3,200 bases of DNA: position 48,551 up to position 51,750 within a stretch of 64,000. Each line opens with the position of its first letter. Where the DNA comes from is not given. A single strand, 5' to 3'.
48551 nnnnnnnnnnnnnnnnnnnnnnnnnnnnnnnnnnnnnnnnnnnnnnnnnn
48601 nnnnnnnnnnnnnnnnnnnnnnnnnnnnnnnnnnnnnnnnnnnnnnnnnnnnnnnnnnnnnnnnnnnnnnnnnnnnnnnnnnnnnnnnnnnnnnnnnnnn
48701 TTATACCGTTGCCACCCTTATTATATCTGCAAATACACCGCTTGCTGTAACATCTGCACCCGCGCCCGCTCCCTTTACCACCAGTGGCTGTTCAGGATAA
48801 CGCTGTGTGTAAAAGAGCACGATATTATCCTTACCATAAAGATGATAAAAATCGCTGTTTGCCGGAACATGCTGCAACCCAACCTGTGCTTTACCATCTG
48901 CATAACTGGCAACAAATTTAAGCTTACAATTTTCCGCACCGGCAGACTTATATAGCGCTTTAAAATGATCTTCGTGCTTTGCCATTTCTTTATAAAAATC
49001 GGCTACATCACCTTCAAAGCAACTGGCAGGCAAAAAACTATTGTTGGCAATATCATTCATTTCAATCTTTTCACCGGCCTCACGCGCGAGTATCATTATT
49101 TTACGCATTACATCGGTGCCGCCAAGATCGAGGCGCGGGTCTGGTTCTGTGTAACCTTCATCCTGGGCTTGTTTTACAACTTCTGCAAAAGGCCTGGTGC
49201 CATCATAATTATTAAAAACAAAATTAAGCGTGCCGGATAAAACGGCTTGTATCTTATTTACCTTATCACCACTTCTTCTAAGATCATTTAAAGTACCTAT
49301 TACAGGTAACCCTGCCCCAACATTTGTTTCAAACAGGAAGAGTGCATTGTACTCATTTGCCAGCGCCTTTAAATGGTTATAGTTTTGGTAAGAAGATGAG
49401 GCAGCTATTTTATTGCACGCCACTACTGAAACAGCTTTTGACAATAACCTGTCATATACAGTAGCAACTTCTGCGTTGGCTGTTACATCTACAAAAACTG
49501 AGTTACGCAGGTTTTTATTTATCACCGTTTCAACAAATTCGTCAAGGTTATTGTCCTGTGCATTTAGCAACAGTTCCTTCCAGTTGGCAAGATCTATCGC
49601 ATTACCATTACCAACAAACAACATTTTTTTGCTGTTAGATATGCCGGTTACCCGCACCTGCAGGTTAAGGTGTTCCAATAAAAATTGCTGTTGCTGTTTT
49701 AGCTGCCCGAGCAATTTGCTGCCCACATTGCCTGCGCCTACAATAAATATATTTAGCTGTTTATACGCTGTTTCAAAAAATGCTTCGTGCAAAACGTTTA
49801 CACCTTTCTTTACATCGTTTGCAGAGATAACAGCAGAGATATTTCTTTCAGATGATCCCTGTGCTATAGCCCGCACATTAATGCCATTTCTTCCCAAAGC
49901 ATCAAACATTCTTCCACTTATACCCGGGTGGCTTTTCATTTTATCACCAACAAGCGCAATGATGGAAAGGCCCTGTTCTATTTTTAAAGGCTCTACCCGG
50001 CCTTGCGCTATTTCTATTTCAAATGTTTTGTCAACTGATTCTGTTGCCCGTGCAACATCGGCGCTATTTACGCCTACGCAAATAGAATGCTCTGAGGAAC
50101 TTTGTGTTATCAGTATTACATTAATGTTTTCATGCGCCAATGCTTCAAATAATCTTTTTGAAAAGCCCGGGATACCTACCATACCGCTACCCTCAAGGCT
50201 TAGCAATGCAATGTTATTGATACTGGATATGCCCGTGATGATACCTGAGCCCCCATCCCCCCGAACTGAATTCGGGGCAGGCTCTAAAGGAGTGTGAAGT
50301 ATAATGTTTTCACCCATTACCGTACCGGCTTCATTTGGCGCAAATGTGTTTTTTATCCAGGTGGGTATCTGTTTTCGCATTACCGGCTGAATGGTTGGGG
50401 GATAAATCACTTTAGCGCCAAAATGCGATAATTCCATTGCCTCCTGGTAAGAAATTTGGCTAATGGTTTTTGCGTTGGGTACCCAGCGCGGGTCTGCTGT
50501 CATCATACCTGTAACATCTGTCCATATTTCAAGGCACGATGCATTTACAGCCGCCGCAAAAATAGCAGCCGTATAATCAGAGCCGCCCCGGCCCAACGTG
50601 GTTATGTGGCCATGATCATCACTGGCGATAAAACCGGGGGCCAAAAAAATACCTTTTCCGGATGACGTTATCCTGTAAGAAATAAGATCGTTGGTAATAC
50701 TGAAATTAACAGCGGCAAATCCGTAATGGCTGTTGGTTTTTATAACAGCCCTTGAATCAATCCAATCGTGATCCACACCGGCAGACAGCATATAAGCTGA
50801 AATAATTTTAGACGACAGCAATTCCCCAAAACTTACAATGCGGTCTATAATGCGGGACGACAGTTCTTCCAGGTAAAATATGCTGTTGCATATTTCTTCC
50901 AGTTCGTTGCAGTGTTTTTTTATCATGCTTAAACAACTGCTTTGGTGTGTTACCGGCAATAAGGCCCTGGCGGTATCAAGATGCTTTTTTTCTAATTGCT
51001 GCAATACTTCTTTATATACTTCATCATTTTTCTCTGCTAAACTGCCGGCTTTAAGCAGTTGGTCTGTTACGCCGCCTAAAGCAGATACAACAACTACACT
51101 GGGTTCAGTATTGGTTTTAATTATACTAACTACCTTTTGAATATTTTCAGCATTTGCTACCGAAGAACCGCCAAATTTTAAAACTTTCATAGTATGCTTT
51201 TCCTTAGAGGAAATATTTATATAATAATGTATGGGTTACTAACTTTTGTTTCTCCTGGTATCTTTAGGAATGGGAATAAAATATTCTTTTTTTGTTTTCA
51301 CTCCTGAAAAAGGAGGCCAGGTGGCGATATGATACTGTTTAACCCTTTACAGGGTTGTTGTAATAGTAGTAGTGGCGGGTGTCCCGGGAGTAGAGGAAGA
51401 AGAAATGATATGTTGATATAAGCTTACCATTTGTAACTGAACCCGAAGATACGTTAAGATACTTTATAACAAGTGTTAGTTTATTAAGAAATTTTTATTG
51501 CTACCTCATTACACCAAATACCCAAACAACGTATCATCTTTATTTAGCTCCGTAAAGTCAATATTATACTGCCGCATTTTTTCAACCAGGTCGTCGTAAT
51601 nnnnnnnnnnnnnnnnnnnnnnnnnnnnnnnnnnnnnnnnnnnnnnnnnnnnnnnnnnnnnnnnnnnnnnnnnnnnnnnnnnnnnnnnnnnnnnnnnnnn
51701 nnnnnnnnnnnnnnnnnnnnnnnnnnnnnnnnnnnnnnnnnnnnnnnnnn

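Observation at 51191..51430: Thr-rich leader peptide upstream of thrA, without an obvious canonical terminator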

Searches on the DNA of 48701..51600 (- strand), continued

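Call 72: search_with_rna_model(model_id=R1, sources=[L086, L087, L088, L089, L090, L091, L092, L093, L094, L095, L096, L097, L098, L099, L100, L101, L102, L103, L104, L105, L106, L107, L108, L109, L110, L111, L112, L113, L114, L115, L116, L117, L118, L119, L120, L121, L122, L123, L124, L125, L126, L127, L128, L129, L130, L131, L132, L133, L134, L135, L136, L137, L138, L139, L140, L141, L142, L143, L144, L145, L146, L147, L148, L149, L150, L151, L152, L153, L154, L155, L156, L157, L158, L159, L160, L161, L162, L163, L164, L165], max_evalue=0.01)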
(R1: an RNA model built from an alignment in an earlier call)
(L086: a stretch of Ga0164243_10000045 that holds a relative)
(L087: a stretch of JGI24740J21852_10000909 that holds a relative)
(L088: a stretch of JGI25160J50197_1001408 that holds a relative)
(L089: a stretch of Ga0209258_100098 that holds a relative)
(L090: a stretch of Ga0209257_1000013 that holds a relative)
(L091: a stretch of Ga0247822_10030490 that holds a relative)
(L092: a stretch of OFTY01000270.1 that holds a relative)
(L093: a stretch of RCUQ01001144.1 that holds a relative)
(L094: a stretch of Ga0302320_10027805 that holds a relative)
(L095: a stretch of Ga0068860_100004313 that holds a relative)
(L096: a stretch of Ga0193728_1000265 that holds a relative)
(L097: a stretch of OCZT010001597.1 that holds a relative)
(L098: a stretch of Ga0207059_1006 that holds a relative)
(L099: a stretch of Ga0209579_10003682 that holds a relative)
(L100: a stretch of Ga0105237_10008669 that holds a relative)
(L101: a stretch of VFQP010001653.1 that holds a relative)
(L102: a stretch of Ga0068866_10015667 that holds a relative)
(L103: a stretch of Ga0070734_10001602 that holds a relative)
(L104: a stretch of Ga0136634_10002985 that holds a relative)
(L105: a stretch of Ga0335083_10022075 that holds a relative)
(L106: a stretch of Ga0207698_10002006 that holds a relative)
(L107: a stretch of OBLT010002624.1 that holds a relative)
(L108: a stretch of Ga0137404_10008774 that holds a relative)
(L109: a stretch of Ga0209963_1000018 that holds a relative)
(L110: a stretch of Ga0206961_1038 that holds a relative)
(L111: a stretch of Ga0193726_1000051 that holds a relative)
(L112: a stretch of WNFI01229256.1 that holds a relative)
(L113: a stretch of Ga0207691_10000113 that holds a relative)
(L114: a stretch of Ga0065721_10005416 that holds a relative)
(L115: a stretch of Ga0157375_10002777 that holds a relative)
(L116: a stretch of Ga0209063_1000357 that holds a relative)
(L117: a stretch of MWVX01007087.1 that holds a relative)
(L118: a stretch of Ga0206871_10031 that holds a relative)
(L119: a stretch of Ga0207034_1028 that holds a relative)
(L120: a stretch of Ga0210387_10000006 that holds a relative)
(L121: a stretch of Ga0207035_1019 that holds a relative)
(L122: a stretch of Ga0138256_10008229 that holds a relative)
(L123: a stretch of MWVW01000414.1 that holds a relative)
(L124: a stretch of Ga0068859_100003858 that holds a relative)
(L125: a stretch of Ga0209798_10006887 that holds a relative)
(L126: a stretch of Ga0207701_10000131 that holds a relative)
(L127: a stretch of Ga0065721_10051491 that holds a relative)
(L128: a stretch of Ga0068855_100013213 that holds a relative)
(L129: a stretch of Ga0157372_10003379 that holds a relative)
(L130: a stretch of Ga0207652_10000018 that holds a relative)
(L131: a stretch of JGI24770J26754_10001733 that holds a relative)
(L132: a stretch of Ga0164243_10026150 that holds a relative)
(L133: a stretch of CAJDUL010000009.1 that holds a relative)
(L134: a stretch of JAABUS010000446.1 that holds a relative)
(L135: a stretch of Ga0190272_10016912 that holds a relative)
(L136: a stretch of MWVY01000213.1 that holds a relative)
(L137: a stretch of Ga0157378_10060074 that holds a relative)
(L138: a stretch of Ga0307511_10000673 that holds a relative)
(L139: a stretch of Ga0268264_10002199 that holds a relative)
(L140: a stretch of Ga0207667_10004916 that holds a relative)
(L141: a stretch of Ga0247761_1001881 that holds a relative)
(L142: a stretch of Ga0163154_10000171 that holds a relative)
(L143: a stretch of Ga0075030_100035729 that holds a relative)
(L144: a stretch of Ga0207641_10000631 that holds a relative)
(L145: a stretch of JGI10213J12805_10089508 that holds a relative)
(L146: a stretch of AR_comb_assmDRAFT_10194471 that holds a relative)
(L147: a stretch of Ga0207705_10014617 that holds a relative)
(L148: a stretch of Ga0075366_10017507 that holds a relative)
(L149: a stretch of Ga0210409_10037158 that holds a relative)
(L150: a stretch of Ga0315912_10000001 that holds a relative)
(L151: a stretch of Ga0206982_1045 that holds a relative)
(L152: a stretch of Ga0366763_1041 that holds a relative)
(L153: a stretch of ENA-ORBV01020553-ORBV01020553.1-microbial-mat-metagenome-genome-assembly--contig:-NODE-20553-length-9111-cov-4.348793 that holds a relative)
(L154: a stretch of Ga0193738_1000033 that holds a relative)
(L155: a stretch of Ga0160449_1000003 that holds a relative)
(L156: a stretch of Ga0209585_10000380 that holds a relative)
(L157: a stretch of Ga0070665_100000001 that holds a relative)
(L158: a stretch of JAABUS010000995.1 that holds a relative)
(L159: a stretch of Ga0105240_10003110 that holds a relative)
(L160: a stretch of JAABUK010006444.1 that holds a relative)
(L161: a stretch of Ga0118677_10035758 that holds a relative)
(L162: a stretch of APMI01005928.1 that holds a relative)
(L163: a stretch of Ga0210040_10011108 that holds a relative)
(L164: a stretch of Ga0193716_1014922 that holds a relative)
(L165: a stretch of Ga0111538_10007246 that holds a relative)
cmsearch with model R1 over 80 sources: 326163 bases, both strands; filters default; matches with E-value up to 0.01: 71.
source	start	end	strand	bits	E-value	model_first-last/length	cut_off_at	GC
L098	780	843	+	70.8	6.2e-21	1-64/64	no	0.38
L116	777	839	+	67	1.3e-19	1-64/64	no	0.35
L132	758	820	+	66.7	1.6e-19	1-64/64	no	0.37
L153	774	837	+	66.5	2e-19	1-64/64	no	0.41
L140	755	816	+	65.8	3.5e-19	1-64/64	no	0.39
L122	782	844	+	65.6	4.1e-19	1-64/64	no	0.37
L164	783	845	+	65.4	4.8e-19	1-64/64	no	0.51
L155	781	844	+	65.2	5.4e-19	1-64/64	no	0.44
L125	579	641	+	64.1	1.3e-18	1-64/64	no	0.35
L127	763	825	+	63.9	1.6e-18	1-64/64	no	0.4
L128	724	788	+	63.7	1.8e-18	1-64/64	no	0.34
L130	789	853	+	63.7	1.8e-18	1-64/64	no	0.34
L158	789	851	+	62.3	5.6e-18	1-64/64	no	0.38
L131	752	813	+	61.9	7.9e-18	1-64/64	no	0.45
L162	800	862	+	60.9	1.7e-17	1-64/64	no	0.37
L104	773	835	+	60.6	2.2e-17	1-64/64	no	0.4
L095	790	855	+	60.3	2.8e-17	1-64/64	no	0.48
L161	784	847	+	60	3.6e-17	1-64/64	no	0.41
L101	786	849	+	60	3.7e-17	1-64/64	no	0.42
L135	206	266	+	59.6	5e-17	1-64/64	no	0.36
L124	797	862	+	58.4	1.2e-16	1-64/64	no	0.41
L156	784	847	+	58.2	1.6e-16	1-64/64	no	0.38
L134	784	848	+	58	1.7e-16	1-64/64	no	0.38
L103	779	845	+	57.4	2.8e-16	1-64/64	no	0.42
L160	783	847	+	56.9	4.2e-16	1-64/64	no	0.42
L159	800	862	+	56.9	4.2e-16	1-64/64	no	0.49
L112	787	850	+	56.7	4.9e-16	1-64/64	no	0.42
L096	791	856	+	56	9e-16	1-64/64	no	0.38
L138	785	848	+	55.6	1.2e-15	1-64/64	no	0.44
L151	793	855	+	55.6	1.2e-15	1-64/64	no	0.46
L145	790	852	+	55.4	1.4e-15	1-64/64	no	0.44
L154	787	852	+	53.7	5.6e-15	1-64/64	no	0.36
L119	783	845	+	53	1e-14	1-64/64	no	0.33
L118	390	452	+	52.7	1.3e-14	1-64/64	no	0.35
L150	787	852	+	52.5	1.5e-14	1-64/64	no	0.36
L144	788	852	+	52.3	1.7e-14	1-64/64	no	0.42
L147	790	853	+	51.6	3e-14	1-64/64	no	0.41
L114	650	712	+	51.6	3.1e-14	1-64/64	no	0.44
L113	801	861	+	51.5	3.2e-14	1-64/64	no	0.46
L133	790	852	+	51.3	3.9e-14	1-64/64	no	0.46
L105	787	851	+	50.9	5.1e-14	1-64/64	no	0.35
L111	783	845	+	50.3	8.3e-14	1-64/64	no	0.33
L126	784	845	+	50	1e-13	1-64/64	no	0.44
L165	446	507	+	50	1e-13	1-64/64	no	0.44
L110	783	845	+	48.7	3e-13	1-64/64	no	0.37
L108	791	854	+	48.4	3.8e-13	1-64/64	no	0.45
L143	235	297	+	48.2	4.6e-13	1-64/64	no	0.48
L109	788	850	+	47.6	7.4e-13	1-64/64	no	0.41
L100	105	168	+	46.9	1.4e-12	1-64/64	no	0.47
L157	785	847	+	46.3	2.2e-12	1-64/64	no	0.43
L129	789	852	+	44.3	1e-11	1-64/64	no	0.44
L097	786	848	+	42.9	3.2e-11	1-64/64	no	0.35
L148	496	560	+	41.9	7.1e-11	1-64/64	no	0.43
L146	779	844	+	41.9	7.4e-11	1-64/64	no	0.42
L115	786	847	+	41.8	7.5e-11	1-64/64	no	0.48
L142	785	847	+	41.1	1.4e-10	1-64/64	no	0.33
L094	784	848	+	40.8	1.8e-10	1-64/64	no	0.45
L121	796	859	+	40.2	2.9e-10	1-64/64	no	0.34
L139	763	801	+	39.4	5.4e-10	8-47/64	no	0.44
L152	791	853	+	34.9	1.9e-08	1-64/64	no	0.51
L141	760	796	+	31.8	2.3e-07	8-46/64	no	0.46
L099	786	849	+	31.4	3.2e-07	1-64/64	no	0.41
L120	807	865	+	28.7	2.9e-06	1-64/64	no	0.31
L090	790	854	+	27.3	9.1e-06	1-64/64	no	0.46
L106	792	853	+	25.2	4.6e-05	1-64/64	no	0.45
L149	616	649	+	23.3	0.00022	8-42/64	no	0.41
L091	791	852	+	22.4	0.00046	1-64/64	no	0.52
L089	793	855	+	21.6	0.00084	1-64/64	no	0.41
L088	786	850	+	21.6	0.00088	1-64/64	no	0.48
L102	523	556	+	21.5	0.00095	8-42/64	no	0.26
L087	783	847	+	21.1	0.0013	1-64/64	no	0.51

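Call 76: search_with_rna_model(model_id=R1, sources=[window, L003, L005, L011, L014, L015, L017, L018, L019, L020, L021, L022, L023, L025, L027, L028, L029, L031, L033, L034, L035, L036, L038, L041, L043, L044, L045, L050, L053, L054, L058, L059, L061, L062, L063, L066, L067, L068, L069, L071, L072, L074, L075, L076, L078, L079, L080, L081, L082, L084, L085, L087, L088, L089, L090, L091, L094, L095, L096, L097, L098, L099, L100, L101, L103, L104, L105, L106, L108, L110, L112, L113, L114, L115, L116, L120, L121, L122, L124, L125, L126, L127, L128, L129, L131, L132, L133, L134, L140, L142, L143, L144, L145, L146, L147, L148, L152, L153, L155, L158], max_evalue=0.001, make_alignment=true)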
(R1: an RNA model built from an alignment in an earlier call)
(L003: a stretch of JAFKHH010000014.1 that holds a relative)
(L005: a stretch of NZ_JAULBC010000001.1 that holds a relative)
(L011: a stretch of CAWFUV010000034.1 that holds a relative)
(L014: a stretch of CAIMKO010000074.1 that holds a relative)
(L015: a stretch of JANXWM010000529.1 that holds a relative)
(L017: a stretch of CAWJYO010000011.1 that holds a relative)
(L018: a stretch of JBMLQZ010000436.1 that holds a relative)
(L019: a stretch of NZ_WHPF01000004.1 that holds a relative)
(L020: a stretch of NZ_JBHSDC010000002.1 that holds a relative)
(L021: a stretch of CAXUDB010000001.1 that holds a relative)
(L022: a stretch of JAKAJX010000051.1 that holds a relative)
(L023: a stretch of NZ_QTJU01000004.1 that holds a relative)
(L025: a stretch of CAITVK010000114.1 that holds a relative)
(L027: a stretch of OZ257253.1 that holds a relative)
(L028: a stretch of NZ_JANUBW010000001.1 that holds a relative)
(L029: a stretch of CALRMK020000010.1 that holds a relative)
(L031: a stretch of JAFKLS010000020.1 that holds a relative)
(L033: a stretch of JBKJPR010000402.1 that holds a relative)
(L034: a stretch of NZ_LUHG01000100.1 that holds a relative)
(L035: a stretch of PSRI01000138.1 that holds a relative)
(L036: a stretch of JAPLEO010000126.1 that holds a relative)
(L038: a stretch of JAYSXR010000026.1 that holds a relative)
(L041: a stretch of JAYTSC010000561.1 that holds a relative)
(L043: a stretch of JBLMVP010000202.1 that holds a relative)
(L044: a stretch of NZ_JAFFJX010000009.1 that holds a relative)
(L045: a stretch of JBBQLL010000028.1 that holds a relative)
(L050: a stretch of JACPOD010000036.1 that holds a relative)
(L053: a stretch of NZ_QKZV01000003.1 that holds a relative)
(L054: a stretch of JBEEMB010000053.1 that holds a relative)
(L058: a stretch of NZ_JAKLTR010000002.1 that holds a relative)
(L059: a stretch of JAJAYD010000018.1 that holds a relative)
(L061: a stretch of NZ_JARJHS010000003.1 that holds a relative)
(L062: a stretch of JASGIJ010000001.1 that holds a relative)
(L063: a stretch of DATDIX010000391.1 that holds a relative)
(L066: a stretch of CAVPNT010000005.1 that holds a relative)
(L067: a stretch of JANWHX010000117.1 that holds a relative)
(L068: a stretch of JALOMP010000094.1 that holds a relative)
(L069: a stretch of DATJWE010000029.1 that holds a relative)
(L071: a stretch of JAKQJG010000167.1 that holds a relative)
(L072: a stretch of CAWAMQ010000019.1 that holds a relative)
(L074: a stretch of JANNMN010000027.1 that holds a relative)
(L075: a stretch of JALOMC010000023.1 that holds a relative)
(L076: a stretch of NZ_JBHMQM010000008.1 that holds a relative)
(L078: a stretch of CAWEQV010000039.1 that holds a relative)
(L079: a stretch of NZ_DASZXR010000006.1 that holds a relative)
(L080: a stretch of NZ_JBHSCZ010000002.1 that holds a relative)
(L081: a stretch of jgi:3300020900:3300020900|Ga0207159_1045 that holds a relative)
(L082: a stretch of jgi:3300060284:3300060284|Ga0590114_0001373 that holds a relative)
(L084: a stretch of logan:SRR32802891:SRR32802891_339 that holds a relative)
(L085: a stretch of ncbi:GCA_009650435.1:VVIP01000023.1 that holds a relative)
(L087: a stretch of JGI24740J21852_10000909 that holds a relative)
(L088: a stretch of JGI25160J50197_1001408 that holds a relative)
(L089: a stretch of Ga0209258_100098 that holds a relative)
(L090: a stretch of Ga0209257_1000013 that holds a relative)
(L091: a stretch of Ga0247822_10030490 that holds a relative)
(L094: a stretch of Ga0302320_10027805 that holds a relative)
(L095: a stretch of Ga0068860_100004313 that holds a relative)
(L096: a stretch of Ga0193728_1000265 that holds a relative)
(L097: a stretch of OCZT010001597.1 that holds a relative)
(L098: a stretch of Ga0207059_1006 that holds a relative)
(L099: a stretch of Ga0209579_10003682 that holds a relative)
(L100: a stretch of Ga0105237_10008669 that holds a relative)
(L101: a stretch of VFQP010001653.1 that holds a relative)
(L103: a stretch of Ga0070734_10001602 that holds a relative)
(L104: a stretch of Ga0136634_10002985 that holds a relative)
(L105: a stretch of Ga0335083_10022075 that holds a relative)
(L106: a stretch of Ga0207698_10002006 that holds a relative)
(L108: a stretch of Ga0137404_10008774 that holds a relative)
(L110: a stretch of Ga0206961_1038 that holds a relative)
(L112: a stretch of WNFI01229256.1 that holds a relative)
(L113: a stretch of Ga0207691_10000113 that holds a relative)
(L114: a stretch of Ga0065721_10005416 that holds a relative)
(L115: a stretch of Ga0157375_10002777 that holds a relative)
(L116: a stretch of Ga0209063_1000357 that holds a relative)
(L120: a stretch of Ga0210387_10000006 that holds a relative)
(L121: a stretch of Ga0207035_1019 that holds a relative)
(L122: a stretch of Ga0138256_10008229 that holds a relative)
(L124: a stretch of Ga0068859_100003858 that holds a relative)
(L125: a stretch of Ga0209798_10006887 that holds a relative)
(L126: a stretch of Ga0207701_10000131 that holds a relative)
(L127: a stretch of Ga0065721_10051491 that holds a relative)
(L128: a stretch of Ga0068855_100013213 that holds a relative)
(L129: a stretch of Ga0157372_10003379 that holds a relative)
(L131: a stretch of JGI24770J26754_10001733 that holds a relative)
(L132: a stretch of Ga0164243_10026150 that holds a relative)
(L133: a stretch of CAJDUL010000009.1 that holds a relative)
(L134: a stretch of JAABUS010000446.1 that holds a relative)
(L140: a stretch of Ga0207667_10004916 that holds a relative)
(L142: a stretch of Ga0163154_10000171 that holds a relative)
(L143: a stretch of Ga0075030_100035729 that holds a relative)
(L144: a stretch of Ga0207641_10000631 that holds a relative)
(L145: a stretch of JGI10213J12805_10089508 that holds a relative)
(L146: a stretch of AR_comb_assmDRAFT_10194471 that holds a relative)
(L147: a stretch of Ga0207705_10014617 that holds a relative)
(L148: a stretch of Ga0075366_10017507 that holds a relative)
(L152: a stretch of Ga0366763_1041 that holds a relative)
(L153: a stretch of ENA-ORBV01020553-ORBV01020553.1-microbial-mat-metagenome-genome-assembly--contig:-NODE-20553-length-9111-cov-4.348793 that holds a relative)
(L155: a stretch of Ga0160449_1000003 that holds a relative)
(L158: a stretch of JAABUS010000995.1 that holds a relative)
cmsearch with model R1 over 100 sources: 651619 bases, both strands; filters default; matches with E-value up to 0.001: 97.
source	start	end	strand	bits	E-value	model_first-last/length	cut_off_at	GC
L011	2772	2835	+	72.5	3.2e-21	1-64/64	no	0.38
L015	2883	2945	+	71.4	7.4e-21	1-64/64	no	0.41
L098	780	843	+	70.8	1.2e-20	1-64/64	no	0.38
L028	2861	2923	+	70.4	1.7e-20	1-64/64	no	0.4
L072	2894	2956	+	69.2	4.6e-20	1-64/64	no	0.41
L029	2874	2937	+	68.8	6.1e-20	1-64/64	no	0.39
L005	2828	2892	+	68.3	9.2e-20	1-64/64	no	0.38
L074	2873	2935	+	67.1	2.3e-19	1-64/64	no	0.41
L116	777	839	+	67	2.5e-19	1-64/64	no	0.35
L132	758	820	+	66.7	3.3e-19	1-64/64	no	0.37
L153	774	837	+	66.5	4e-19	1-64/64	no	0.41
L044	2864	2927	+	66.3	4.4e-19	1-64/64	no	0.41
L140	755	816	+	65.8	7e-19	1-64/64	no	0.39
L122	782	844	+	65.6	8.1e-19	1-64/64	no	0.37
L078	2894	2956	+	65.5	8.7e-19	1-64/64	no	0.4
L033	2871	2934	+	65.4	9.1e-19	1-64/64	no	0.41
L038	1432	1495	+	65.4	9.4e-19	1-64/64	no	0.39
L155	781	844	+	65.2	1.1e-18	1-64/64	no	0.44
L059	2886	2947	+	64.8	1.5e-18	1-64/64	no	0.42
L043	2890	2952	+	64.5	2e-18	1-64/64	no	0.43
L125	579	641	+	64.1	2.6e-18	1-64/64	no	0.35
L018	2881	2946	+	64.1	2.7e-18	1-64/64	no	0.41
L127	763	825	+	63.9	3.2e-18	1-64/64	no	0.4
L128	724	788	+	63.7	3.6e-18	1-64/64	no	0.34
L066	2889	2953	+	63.7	3.8e-18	1-64/64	no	0.34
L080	2890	2952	+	63.2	5.5e-18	1-64/64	no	0.4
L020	2883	2949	+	62.6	8.7e-18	1-64/64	no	0.43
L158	789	851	+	62.3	1.1e-17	1-64/64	no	0.38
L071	2900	2965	+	62.2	1.2e-17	1-64/64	no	0.41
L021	2841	2905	+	62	1.5e-17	1-64/64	no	0.4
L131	752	813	+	61.9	1.6e-17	1-64/64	no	0.45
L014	2896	2959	+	61.8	1.7e-17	1-64/64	no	0.34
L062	2893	2958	+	61.4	2.4e-17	1-64/64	no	0.45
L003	2857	2920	+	61.1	3e-17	1-64/64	no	0.41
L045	2826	2891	+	61.1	3e-17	1-64/64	no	0.38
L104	773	835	+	60.6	4.3e-17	1-64/64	no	0.4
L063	2709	2771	+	60.4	5.2e-17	1-64/64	no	0.4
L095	790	855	+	60.3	5.5e-17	1-64/64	no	0.48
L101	786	849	+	60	7.4e-17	1-64/64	no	0.42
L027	2880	2942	+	59.3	1.2e-16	1-64/64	no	0.38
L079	2916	2978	+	59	1.6e-16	1-64/64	no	0.48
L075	2879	2941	+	58.7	2e-16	1-64/64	no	0.48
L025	2865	2928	+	58.6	2.2e-16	1-64/64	no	0.41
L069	2882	2948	+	58.5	2.5e-16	1-64/64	no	0.4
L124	797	862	+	58.4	2.5e-16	1-64/64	no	0.41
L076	2877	2940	+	58.4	2.5e-16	1-64/64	no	0.41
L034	2841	2903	+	58.3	2.7e-16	1-64/64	no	0.35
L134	784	848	+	58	3.5e-16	1-64/64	no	0.38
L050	2888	2953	+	57.9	3.8e-16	1-64/64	no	0.41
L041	2805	2868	+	57.6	4.7e-16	1-64/64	no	0.44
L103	779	845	+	57.4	5.7e-16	1-64/64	no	0.42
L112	787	850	+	56.7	9.7e-16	1-64/64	no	0.42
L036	2881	2945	+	56.4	1.3e-15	1-64/64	no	0.43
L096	791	856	+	56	1.8e-15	1-64/64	no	0.38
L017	2867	2929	+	55.7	2.3e-15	1-64/64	no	0.41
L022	2890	2952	+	55.6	2.4e-15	1-64/64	no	0.33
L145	790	852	+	55.4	2.9e-15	1-64/64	no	0.44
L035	2889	2952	+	55.3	3.2e-15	1-64/64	no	0.38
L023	2879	2941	+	54.3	7e-15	1-64/64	no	0.46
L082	972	1034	+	54.1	8e-15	1-64/64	no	0.37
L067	2880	2944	+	53.1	1.8e-14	1-64/64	no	0.45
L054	2889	2951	+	52.9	2.2e-14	1-64/64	no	0.46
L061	2896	2957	+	52.5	2.8e-14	1-64/64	no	0.42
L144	788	852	+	52.3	3.4e-14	1-64/64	no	0.42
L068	2809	2872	+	51.7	5.4e-14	1-64/64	no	0.52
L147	790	853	+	51.6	6e-14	1-64/64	no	0.41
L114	650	712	+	51.6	6.1e-14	1-64/64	no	0.44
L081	1017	1079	+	51.6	6.2e-14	1-64/64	no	0.41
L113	801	861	+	51.5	6.4e-14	1-64/64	no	0.46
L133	790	852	+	51.3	7.7e-14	1-64/64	no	0.46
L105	787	851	+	50.9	1e-13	1-64/64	no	0.35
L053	2856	2919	+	50.9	1e-13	1-64/64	no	0.38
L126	784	845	+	50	2.1e-13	1-64/64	no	0.44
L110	783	845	+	48.7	6e-13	1-64/64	no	0.37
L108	791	854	+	48.4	7.6e-13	1-64/64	no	0.45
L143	235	297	+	48.2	9.1e-13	1-64/64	no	0.48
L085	993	1054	+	47.4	1.8e-12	1-64/64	no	0.45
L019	2892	2952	+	46.9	2.7e-12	1-64/64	no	0.41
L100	105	168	+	46.9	2.7e-12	1-64/64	no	0.47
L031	2860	2919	+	44.3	2e-11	1-64/64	no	0.33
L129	789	852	+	44.3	2e-11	1-64/64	no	0.44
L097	786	848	+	42.9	6.3e-11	1-64/64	no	0.35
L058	2886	2949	+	42.1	1.2e-10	1-64/64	no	0.5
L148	496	560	+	41.9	1.4e-10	1-64/64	no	0.43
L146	779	844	+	41.9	1.5e-10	1-64/64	no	0.42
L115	786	847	+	41.8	1.5e-10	1-64/64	no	0.48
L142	785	847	+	41.1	2.8e-10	1-64/64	no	0.33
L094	784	848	+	40.8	3.6e-10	1-64/64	no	0.45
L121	796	859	+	40.2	5.8e-10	1-64/64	no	0.34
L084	1039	1102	+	39.4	1e-09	1-64/64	no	0.38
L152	791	853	+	34.9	3.9e-08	1-64/64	no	0.51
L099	786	849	+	31.4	6.4e-07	1-64/64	no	0.41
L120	807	865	+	28.7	5.8e-06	1-64/64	no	0.31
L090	790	854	+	27.3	1.8e-05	1-64/64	no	0.46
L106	792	853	+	25.2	9.2e-05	1-64/64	no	0.45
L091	791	852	+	22.4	0.00091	1-64/64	no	0.52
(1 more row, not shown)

Alignment A4: 97 matches aligned to the model, 78 columns, each read 5' to 3' on its own strand. Consensus structure (alignment columns), stored with it:
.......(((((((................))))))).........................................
